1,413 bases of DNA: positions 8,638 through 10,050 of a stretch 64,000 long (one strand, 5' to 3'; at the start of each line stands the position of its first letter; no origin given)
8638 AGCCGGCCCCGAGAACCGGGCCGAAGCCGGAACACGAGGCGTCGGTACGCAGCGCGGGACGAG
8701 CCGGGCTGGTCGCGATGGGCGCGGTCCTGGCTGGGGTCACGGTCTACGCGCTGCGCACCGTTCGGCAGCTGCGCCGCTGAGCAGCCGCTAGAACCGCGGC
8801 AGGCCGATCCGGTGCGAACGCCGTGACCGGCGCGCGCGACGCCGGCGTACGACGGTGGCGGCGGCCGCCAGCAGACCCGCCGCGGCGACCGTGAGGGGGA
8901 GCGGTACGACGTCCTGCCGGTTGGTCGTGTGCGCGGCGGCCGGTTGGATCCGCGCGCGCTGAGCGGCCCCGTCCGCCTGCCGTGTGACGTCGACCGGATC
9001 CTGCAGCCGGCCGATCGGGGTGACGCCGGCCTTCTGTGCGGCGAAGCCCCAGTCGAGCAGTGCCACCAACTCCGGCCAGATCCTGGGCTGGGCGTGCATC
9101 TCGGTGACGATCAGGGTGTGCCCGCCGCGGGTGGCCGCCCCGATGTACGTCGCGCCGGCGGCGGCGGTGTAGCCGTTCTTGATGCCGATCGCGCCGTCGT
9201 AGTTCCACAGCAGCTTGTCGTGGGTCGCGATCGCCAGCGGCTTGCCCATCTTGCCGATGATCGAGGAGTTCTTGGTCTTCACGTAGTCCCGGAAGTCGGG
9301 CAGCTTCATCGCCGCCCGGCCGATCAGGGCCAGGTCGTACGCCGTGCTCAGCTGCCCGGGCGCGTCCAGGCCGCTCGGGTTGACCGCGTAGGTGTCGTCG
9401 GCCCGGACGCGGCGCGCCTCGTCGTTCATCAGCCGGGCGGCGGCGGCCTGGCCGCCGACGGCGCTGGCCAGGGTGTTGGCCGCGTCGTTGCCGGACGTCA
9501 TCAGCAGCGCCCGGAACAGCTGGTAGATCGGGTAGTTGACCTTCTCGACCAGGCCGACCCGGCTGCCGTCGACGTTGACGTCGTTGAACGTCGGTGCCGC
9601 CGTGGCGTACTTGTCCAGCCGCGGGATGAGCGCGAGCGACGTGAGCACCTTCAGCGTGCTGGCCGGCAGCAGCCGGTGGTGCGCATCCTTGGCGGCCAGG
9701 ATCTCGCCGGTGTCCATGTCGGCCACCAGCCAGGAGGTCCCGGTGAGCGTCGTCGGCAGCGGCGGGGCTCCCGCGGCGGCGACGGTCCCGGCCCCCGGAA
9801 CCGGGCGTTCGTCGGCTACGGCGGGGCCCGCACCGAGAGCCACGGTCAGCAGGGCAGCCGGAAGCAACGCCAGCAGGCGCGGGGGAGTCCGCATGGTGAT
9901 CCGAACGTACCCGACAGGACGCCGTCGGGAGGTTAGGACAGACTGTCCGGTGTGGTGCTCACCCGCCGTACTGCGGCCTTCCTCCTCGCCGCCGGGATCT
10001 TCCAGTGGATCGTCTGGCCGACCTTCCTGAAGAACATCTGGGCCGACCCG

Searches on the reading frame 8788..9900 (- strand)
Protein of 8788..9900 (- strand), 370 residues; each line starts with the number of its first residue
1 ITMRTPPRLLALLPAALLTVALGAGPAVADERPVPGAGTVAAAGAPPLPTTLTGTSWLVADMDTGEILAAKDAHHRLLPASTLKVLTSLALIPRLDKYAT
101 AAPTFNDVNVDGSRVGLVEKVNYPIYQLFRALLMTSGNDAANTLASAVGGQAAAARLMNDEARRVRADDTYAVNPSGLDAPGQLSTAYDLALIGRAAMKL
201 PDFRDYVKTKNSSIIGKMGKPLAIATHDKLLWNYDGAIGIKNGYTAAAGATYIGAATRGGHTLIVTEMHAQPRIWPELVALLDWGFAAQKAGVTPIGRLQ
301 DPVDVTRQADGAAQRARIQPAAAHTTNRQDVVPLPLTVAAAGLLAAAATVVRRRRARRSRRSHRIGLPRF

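Call 75: search_protein_families(library=pfam, proteins=[window:8788-9900:-], max_evalue=0.001)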
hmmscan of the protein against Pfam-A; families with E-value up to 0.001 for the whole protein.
window:8788-9900:- (370 aa): 2 families
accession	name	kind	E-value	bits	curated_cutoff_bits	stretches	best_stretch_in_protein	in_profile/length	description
PF00768.25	Peptidase_S11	-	7e-35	121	27.6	1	51-270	9-237/239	D-alanyl-D-alanine carboxypeptidase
PF02113.21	Peptidase_S13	-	1e-05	24.9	22.8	1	57-97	21-61/444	D-Ala-D-Ala carboxypeptidase 3 (S13) family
